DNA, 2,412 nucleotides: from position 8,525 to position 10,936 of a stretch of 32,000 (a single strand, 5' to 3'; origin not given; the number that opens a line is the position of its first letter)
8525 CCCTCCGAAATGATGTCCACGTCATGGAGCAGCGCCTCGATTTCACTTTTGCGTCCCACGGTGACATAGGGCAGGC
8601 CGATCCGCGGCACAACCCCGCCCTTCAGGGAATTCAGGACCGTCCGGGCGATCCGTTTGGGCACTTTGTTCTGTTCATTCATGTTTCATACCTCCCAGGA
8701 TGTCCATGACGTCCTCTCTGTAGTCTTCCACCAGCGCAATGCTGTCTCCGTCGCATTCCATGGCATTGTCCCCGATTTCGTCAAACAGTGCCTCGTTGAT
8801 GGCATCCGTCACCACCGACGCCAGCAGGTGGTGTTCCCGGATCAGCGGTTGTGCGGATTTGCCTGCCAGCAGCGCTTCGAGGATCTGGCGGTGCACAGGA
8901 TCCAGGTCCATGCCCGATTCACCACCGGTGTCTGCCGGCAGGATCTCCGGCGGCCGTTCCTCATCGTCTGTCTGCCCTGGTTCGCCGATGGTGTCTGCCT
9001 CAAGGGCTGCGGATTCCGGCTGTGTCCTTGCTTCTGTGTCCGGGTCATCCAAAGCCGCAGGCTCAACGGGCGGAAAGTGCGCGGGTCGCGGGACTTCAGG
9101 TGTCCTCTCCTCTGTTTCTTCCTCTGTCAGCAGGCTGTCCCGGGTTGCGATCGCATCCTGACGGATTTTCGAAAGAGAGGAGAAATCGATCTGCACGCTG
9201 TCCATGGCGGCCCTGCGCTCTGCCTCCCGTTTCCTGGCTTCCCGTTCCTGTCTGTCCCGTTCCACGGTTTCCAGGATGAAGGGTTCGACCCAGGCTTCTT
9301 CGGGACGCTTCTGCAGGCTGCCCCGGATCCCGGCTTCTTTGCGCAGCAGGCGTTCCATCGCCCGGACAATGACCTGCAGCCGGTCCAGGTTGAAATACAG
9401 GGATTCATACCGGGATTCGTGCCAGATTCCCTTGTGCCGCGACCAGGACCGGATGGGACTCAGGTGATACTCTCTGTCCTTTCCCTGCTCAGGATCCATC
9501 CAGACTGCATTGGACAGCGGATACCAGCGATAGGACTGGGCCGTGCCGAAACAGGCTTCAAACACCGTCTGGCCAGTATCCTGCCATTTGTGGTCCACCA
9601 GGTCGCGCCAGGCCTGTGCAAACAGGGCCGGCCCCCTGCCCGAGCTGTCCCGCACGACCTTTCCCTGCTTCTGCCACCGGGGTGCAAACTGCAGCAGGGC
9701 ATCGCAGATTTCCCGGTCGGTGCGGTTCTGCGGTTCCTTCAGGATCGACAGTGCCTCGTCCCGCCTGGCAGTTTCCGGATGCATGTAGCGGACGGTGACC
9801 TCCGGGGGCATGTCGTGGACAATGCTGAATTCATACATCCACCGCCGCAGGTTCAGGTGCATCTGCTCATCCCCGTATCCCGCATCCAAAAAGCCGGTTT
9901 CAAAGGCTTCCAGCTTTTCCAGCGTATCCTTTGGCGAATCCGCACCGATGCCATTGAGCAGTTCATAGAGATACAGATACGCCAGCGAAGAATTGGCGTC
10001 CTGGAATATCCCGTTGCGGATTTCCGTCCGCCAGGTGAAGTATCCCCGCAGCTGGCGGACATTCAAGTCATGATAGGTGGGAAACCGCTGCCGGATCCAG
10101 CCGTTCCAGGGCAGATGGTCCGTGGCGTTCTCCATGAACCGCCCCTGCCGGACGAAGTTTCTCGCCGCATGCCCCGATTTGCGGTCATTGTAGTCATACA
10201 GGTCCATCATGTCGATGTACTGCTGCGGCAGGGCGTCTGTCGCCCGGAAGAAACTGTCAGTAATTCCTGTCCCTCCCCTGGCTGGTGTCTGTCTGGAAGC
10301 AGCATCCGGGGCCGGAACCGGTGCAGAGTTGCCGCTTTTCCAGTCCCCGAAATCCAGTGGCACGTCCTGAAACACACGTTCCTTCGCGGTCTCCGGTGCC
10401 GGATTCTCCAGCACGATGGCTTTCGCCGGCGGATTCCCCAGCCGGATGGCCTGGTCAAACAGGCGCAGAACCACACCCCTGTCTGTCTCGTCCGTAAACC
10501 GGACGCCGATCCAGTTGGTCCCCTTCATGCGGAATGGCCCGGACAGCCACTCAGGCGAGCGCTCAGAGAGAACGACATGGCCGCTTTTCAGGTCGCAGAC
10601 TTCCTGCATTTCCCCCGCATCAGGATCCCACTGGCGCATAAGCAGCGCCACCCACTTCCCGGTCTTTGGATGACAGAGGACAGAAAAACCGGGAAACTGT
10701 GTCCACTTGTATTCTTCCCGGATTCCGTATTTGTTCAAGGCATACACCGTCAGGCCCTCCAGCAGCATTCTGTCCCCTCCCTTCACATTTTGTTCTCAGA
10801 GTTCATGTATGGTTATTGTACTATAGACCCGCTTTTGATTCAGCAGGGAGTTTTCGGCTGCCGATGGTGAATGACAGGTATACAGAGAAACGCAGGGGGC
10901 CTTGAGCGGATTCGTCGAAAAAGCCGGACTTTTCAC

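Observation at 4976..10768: Tightly coupled TerB-N/TerB-C + DUF2791-type ATPase + DExH helicase cassette (Shango-like defence module) in a tRNA-adjacent islet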

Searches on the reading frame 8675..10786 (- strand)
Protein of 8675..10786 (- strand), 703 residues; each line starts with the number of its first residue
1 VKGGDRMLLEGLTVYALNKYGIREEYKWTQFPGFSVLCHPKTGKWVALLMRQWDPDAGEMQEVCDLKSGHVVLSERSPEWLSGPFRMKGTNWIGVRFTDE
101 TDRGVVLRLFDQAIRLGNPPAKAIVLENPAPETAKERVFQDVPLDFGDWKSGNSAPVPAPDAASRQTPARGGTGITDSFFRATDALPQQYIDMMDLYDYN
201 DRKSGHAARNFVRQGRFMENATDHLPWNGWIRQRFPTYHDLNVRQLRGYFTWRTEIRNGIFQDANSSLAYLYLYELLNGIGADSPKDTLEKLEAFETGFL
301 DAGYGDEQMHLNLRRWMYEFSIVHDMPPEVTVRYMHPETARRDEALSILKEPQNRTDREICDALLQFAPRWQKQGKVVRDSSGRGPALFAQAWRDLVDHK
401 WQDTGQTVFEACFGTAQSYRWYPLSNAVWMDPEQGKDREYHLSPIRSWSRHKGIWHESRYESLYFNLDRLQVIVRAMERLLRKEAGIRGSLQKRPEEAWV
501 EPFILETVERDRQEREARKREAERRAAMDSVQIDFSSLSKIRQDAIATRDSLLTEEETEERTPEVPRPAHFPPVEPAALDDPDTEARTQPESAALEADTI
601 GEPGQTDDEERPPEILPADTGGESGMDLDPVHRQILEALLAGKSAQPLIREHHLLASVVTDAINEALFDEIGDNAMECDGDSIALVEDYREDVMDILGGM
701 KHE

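Call 4: search_protein_families(library=pfam, proteins=[window:8675-10786:-], max_evalue=0.01)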
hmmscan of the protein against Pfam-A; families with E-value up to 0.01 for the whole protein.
window:8675-10786:- (703 aa): 2 families
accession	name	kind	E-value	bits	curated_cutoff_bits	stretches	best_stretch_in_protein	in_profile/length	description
PF15615.11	TerB_C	-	1.8e-21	77.3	26.3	1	518-693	4-147/148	TerB-C domain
PF13208.11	TerB_N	-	1.6e-18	67.7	25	1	203-320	26-132/207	TerB N-terminal domain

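Call 5: search_protein_families(library=padloc, proteins=[window:8675-10786:-], max_evalue=0.01)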
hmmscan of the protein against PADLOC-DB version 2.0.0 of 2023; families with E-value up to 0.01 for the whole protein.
window:8675-10786:- (703 aa): 1 family
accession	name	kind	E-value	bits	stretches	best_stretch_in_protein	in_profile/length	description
PDLC03958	SngA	-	9.2e-65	218.2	1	183-697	64-527/528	-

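Call 6: search_protein_families(library=ncbifam, proteins=[window:8675-10786:-], max_evalue=0.01)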
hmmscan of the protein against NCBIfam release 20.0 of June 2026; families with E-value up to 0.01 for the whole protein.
window:8675-10786:- (703 aa): 0 families

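Call 22: find_homologous_proteins(query=window:8675-10768:-, max_evalue=0.00001)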
Query window:8675-10768:- (697 aa): 1228 proteins with E <= 0.00001 among 8000 candidates; the best 120 are listed.
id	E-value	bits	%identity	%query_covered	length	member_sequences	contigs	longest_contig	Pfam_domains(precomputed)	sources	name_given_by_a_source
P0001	0.0e+0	1619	99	100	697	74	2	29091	PF13208.12,PF15615.12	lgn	-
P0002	0.0e+0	1581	97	100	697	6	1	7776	PF13208.12,PF15615.12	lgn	-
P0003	0.0e+0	1579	96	100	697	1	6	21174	PF13208.12,PF15615.12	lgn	-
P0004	0.0e+0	1575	97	100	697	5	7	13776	PF13208.12,PF15615.12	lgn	-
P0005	0.0e+0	1572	97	100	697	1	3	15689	PF13208.12,PF15615.12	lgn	-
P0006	0.0e+0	1570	96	100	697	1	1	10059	PF13208.12,PF15615.12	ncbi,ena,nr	nr:TerB N-terminal domain-containing protein [Faecalibaculum rodentium]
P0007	0.0e+0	1569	97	100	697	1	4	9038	PF13208.12,PF15615.12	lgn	-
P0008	0.0e+0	1568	96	100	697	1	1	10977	PF13208.12,PF15615.12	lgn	-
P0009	0.0e+0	1565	95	100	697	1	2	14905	PF13208.12,PF15615.12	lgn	-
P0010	0.0e+0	1552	96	100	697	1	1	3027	PF13208.12,PF15615.12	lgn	-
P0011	0.0e+0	1550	96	100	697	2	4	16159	PF13208.12,PF15615.12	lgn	-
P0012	0.0e+0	1538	94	100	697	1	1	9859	PF13208.12,PF15615.12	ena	-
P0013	0.0e+0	1536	95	100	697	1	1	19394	PF13208.12,PF15615.12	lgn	-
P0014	0.0e+0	1532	94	100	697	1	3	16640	PF13208.12,PF15615.12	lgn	-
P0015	0.0e+0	1531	93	100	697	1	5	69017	PF13208.12,PF15615.12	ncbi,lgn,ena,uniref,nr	ncbi:TerB N-terminal domain-containing protein [Faecalibaculum rodentium]|uniref:TerB N-terminal dom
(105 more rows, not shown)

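Call 30: search_solved_structures(query=A1, max_evalue=1, show_alignments=2)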
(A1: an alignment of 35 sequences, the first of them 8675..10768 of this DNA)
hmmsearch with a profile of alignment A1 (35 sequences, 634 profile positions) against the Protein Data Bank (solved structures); distinct sequences matched with E-value up to 1: 2.
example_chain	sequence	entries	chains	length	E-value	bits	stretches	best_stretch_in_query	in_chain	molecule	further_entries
2kfp_A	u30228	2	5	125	7e-12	47.8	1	1-109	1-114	PSPTO_3016 protein | uncharacterized protein PSPTO_3016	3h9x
29sb_A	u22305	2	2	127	0.077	14.6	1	417-469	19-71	KABLE2.5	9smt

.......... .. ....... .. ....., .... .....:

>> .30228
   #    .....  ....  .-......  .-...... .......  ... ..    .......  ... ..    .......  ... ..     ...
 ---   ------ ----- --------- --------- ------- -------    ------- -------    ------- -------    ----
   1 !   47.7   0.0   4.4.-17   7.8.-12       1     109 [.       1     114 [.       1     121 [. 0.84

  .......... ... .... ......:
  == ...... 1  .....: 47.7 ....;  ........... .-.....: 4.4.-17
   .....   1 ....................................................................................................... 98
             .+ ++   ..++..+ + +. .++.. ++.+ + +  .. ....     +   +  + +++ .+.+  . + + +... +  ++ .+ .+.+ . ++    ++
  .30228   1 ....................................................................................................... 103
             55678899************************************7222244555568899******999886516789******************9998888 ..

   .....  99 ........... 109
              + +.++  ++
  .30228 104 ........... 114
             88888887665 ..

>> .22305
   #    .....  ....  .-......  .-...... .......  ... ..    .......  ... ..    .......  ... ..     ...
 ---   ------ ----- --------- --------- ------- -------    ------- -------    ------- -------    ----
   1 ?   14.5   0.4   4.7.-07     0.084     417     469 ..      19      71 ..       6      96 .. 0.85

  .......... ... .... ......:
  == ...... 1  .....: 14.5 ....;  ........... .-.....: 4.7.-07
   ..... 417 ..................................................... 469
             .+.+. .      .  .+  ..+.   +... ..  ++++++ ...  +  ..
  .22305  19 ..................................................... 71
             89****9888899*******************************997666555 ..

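Call 34: find_related_loci(query=A1, collection=genome_contigs, flank=10000)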
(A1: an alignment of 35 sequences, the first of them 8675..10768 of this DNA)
Query A1 (697 aa) in genome_contigs; peptide patterns used: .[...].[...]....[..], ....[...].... (x = any residue, [..] = any of these).
403 stretches matched a pattern; 373 encode a relative of the query (tblastn E <= 1e-3); the best 80 are kept; 80 distinct loci.
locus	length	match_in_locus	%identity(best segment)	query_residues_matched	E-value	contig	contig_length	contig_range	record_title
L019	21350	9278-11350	43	3-691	2e-169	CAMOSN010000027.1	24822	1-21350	MAG: uncultured Lachnospiraceae bacterium isolate SRR873601_bin.108_metaWRAP_v1.3_MAG genome assembly, contig: NODE_5049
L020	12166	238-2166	41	3-693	2e-164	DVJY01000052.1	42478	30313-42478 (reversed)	MAG TPA_asm: Candidatus Scybalocola faecipullorum isolate CHK194-7924 CHK194__C163728_L42478_ERR3414589, whole genome sh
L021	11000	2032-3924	42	3-693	2e-163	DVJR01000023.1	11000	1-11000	MAG TPA_asm: Candidatus Scatomonas merdavium isolate ChiSjej5B23-9500 ChiSjej5B23M5__C23727_L11000_SRR6323335, whole gen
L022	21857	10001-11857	43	3-697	4e-163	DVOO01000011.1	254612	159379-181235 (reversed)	MAG TPA_asm: Candidatus Scatomonas pullistercoris isolate CHK188-20938 CHK188__C47441_L254612_ERR3414583, whole genome s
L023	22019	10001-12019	41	3-697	4e-163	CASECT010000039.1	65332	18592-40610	uncultured Eubacteriales bacterium isolate CO.A52.metabat-bins.202 genome assembly, contig: CO.A52.metabat-bins.202.fa_k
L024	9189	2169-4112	44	3-693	4e-163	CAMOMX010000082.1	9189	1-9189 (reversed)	MAG: uncultured Lachnospiraceae bacterium isolate SRR873601_bin.51_metaWRAP_v1.3_MAG genome assembly, contig: NODE_24370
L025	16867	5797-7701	41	6-697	9e-163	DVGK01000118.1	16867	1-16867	MAG TPA_asm: Candidatus Choladousia intestinavium isolate ChiSjej4B22-8148 ChiSjej4B22M5__C200600_L16867_SRR6323431, who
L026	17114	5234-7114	43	3-695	9e-163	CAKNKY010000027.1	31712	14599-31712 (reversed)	MAG TPA_asm: uncultured Anaeromassilibacillus sp. isolate ERR3414594_bin.42_metaWRAP_v1.1_MAG genome assembly, contig: N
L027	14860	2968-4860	42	3-697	2e-162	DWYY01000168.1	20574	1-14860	MAG TPA_asm: Candidatus Eisenbergiella merdipullorum isolate CHK179-7159 CHK179__C225880_L20574_SAMEA5754823, whole geno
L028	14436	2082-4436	37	1-693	9e-162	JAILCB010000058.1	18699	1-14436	MAG: Lachnospiraceae bacterium isolate RUI574 k141_14977205_flag=0_multi=13.9930_len=18699, whole genome shotgun sequenc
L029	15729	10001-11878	41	1-695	2e-161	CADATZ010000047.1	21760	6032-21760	MAG: uncultured Chloroflexi bacterium isolate RUG13631 genome assembly, contig: RUG13631_asm_47, whole genome shotgun se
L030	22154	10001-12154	42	3-693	3e-161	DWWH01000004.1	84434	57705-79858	MAG TPA_asm: Candidatus Eisenbergiella intestinipullorum isolate CHK177-9469 CHK177__C5833_L84434_SAMEA5754821, whole ge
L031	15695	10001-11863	41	1-693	2e-160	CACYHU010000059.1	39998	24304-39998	MAG: uncultured Chloroflexi bacterium isolate RUG11948 genome assembly, contig: RUG11948_asm_59, whole genome shotgun se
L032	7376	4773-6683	41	3-697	6e-161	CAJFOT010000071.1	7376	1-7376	Candidatus Paralachnospira sangeri isolate Coassembly_mag_497 genome assembly, contig: MAGpy_11413_min2k_bin_497_fak87_1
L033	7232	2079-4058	41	1-693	1e-160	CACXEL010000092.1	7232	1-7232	MAG: uncultured Lachnospiraceae bacterium isolate RUG11180 genome assembly, contig: RUG11180_asm_92, whole genome shotgu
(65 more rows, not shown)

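Call 36: predict_structure(alignment_id=A1)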
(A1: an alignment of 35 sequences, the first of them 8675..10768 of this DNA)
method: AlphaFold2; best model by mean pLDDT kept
length: 697 residues; sequences in the alignment: 35
mean_pLDDT: 75.3   pTM: 0.51
mean pLDDT of the five models: 75.3, 73.9, 72.8, 71.5, 70.0
residues with pLDDT >= 90: 250; 70-90: 249; 50-70: 56; < 50: 142
segments of 3 or more residues with pLDDT < 50: 112-178, 551-618, 694-697
pLDDT, mean of each block of 10 residues (from residue 1): 89 87 74 78 82 85 70 84 84 87 84 36 39 32 32 33 31 42 83 63 88 81 59 79 88 86 91 94 97 89 91 95 95 94 94 93 82 78 92 84 93 91 81 94 92 93 92 86 82 88 89 86 61 78 64 41 43 40 33 35 34 37 90 92 92 94 89 91 89 52
secondary structure, 60 per line:
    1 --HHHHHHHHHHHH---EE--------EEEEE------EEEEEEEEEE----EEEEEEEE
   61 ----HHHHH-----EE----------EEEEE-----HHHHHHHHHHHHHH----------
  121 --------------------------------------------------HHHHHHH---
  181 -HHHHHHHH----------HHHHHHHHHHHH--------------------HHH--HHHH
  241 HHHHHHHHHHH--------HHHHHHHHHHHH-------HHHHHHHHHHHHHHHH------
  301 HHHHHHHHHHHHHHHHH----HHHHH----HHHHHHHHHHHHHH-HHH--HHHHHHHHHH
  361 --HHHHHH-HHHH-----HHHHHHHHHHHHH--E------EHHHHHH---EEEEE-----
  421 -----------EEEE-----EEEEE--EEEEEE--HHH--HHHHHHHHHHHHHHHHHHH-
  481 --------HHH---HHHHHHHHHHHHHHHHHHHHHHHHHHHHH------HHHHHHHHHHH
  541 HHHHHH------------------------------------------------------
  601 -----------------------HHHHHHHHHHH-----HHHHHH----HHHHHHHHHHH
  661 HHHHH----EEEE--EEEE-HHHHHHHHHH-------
elements in order (helices of 4 or more, strands of 3 or more residues): H3-14 E28-32 E39-48 E53-60 H65-69 E87-91 H97-110 H171-177 H182-189 H200-211 H237-251 H260-271 H279-294 H301-317 H322-326 H331-344 H351-360 H363-368 H370-373 H379-391 H402-407 E411-415 E432-435 E441-445 E448-453 H461-479 H495-523 H530-546 H624-634 H640-645 H650-665 E670-673 E676-679 H681-690

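Call 38: fold_search(model_id=the predicted structure, library=pdb)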
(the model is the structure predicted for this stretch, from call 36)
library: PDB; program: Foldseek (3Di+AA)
matches with E <= 10: 495; with E <= 0.001: 2
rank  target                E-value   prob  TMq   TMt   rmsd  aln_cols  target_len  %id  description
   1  3h9x_A                8.3e-07  1.00  0.15  0.84   2.1       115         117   25  Crystal Structure of the PSPTO_3016 protein from Pseudomonas syringae, Northeast Structural Genomics Consortium Target (released 2009-05-19)
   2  2kfp_MODEL_1_A        2.8e-04  1.00  0.15  0.73   2.6       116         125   25  Solution NMR structure of PSPTO_3016 from Pseudomonas syringae. Northeast Structural Genomics Consortium targe (released 2009-03-24)
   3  2fki_MODEL_1_A        9.9e-03  1.00  0.14  0.67   3.4       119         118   11  NMR Structure of Protein yjbR from Escherichia coli; Northeast Structural Genomics Consortium Target ER226 (released 2006-02-28)
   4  2a1v                  1.3e-01  1.00  0.13  0.56   3.8       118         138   14  Crystal structure of Deinococcus radiodurans protein DR2400, Pfam domain DUF419 (released 2005-07-26)
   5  4eak_A                1.3e-01  0.30  0.05  0.22  13.9       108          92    6  Co-crystal structure of an AMPK core with ATP (released 2012-06-06)
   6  2v8q_A                3.3e-01  0.21  0.04  0.22  13.7       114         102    8  Crystal structure of the regulatory fragment of mammalian AMPK in complexes with AMP (released 2007-09-25)
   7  9e9r                  6.9e-01  0.06  0.10  0.03  21.8       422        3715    8  The Structure of ApoB100 from Human Low-Density Lipoprotein (released 2024-12-18)
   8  8xfy_E                8.0e-01  0.15  0.08  0.16   7.1        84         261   19  The Crystal Structure of RSK2 from Biortus. (released 2024-03-06)
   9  4z31_B                8.4e-01  0.05  0.06  0.11  32.6       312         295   10  Crystal structure of the RC3H2 ROQ domain in complex with stem-loop and double-stranded forms of RNA (released 2015-10-14)
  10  2y8l_A                8.8e-01  0.14  0.05  0.23  13.7       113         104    8  Structure of the regulatory fragment of mammalian aMPK in complex with two ADP (released 2011-03-16)
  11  5yvg_A                9.3e-01  0.08  0.10  0.09  17.3       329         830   11  Crystal structure of Karyopherin beta2 in complex with FUS(full length) (released 2018-05-16)
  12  9ynu_E                1.1e+00  0.06  0.11  0.15  25.2       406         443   13  Tra1 and core modules including core tip of ctSAGA complex (released 2025-12-03)
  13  5wlc_LJ               1.1e+00  0.06  0.08  0.11  22.6       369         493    6  The complete structure of the small subunit processome (released 2017-09-27)
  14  5ezv_A                1.2e+00  0.14  0.04  0.07  13.6       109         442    7  X-ray crystal structure of AMP-activated protein kinase alpha-2/alpha-1 RIM chimaera (alpha-2(1-347)/alpha-1(349-401)/ (released 2016-03-09)
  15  4bi2                  1.3e+00  0.13  0.07  0.16   7.4        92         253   10  Scaffold Focused Virtual Screening: Prospective Application to the Discovery of TTK Inhibitor (released 2013-05-22)
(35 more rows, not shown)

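Call 50: search_protein_representatives(alignment_id=A1)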
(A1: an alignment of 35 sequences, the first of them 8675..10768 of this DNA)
Query: 35 sequences, 634 profile positions. Proteins with E-value up to 0.001 (for the whole library): 3144; up to 1e-10: 2169; up to 1e-30: 1209. The best 150 are listed.
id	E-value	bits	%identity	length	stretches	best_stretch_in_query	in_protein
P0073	1.0e-296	1002.0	-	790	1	1-632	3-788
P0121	2.1e-295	997.8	-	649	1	1-632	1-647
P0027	2.8e-295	997.3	-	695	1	1-632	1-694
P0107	5.1e-291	983.3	-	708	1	1-632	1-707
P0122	5.9e-280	946.7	-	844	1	1-631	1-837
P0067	2.1e-272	921.7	-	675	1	1-631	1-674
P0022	1.7e-271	918.7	-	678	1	1-633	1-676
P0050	8.3e-268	906.6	-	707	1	1-631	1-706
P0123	2.2e-266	901.8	-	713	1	1-629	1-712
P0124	1.4e-263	892.6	-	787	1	1-632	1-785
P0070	7.5e-263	890.2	-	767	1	1-631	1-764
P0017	2.0e-262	888.7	-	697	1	1-633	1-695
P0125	5.3e-262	887.4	-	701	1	1-631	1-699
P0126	3.9e-261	884.5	-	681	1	1-632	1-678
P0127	3.7e-260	881.3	-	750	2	1-528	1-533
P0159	2.2e-230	782.9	-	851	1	2-631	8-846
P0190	5.1e-212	722.3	-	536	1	110-630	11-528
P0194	7.5e-209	711.8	-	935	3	1-477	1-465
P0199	3.2e-204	696.5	-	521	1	109-631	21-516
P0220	1.2e-188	645.0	-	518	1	183-633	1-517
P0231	9.7e-184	628.8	-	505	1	126-632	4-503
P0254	4.3e-171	587.1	-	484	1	130-633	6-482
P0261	9.1e-168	576.1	-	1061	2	1-483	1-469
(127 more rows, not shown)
